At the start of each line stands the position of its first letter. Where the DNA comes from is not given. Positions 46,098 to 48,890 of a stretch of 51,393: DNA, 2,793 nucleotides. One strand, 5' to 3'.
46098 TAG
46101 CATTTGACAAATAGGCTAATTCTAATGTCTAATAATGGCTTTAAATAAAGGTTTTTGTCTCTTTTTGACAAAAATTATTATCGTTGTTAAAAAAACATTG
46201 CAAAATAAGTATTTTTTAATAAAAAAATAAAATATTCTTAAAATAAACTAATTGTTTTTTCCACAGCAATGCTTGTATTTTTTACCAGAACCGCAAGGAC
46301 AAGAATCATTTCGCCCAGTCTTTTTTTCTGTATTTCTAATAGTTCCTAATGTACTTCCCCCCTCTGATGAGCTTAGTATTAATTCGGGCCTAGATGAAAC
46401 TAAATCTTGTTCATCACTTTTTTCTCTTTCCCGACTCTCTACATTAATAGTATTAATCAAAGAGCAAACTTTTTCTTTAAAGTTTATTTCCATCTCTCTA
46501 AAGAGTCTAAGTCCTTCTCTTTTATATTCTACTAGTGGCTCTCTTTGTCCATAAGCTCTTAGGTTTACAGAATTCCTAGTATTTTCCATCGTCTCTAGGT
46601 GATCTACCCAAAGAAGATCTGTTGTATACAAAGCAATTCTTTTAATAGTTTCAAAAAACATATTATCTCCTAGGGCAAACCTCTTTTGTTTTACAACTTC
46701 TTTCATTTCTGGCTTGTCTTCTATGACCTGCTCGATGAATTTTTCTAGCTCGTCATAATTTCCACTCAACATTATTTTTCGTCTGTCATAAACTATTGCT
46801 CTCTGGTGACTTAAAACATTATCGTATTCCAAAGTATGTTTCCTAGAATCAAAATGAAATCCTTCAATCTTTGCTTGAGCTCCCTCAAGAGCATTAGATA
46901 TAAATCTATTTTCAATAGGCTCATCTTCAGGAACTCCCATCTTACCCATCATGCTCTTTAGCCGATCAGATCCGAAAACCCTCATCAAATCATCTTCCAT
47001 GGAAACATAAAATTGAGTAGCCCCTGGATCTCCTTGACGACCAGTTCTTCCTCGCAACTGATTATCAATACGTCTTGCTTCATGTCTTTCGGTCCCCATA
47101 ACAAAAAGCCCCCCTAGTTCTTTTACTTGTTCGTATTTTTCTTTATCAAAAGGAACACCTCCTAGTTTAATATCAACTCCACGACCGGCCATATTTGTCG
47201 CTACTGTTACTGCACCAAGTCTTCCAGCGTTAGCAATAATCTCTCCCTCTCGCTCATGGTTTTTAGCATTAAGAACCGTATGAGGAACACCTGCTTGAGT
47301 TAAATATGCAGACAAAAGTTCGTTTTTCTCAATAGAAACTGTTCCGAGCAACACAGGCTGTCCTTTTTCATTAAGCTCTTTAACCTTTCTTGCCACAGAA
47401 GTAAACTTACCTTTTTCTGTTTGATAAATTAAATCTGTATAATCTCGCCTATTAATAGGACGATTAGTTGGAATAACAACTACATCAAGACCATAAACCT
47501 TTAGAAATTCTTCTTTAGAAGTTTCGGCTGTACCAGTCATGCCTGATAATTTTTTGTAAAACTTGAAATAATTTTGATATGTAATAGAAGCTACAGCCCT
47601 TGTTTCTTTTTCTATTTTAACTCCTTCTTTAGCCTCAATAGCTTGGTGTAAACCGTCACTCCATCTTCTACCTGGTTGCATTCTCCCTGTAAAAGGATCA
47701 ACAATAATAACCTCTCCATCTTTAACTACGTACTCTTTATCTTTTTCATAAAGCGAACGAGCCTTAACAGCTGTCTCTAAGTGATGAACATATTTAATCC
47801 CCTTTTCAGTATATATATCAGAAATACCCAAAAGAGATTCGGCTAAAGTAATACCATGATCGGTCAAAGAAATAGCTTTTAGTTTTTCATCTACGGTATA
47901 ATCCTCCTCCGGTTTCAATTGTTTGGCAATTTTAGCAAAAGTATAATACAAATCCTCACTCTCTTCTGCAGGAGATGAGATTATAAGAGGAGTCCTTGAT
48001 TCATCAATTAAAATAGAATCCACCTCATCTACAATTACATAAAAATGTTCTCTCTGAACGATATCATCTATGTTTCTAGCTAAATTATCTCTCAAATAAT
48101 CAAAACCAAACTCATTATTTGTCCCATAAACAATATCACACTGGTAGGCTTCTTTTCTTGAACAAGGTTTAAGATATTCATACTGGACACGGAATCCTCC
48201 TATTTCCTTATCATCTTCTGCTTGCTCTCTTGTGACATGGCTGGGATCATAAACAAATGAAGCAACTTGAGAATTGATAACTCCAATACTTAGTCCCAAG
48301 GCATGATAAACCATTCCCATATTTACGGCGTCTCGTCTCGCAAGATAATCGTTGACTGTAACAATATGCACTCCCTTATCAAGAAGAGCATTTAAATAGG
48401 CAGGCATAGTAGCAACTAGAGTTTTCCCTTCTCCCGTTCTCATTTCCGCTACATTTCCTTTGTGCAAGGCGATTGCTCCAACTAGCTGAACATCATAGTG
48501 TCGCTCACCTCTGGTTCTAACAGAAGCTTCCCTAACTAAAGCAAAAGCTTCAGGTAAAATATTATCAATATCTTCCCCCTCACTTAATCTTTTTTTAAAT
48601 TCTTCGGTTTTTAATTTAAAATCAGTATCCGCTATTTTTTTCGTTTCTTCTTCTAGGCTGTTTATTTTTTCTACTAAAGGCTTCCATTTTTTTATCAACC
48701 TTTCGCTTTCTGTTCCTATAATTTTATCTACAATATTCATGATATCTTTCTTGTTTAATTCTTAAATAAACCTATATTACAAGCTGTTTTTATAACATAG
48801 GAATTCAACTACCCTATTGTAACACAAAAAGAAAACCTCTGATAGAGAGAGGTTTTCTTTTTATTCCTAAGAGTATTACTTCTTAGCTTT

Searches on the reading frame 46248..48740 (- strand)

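Call 22: search_protein_families(library=pfam, proteins=[window:46248-48740:-], max_evalue=0.001)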
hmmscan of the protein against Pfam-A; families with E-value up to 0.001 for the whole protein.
window:46248-48740:- (830 aa): 5 families
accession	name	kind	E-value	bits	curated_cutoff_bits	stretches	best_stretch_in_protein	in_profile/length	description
PF07517.20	SecA_DEAD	-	8.3e-122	406.4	24.6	1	5-412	2-289/290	SecA DEAD-like domain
PF21090.3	P-loop_SecA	-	2.3e-79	266.2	27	2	428-529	1-102/205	SecA P-loop domain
PF01043.26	SecA_PP_bind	-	2.1e-40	138.1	23.5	1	261-369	2-110/110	SecA preprotein cross-linking domain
PF07516.18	SecA_SW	-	2.7e-38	132.5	26.7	2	608-675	1-67/200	SecA Wing and Scaffold domain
PF02810.21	SEC-C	-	6e-09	36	20.4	1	810-828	1-19/19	SEC-C motif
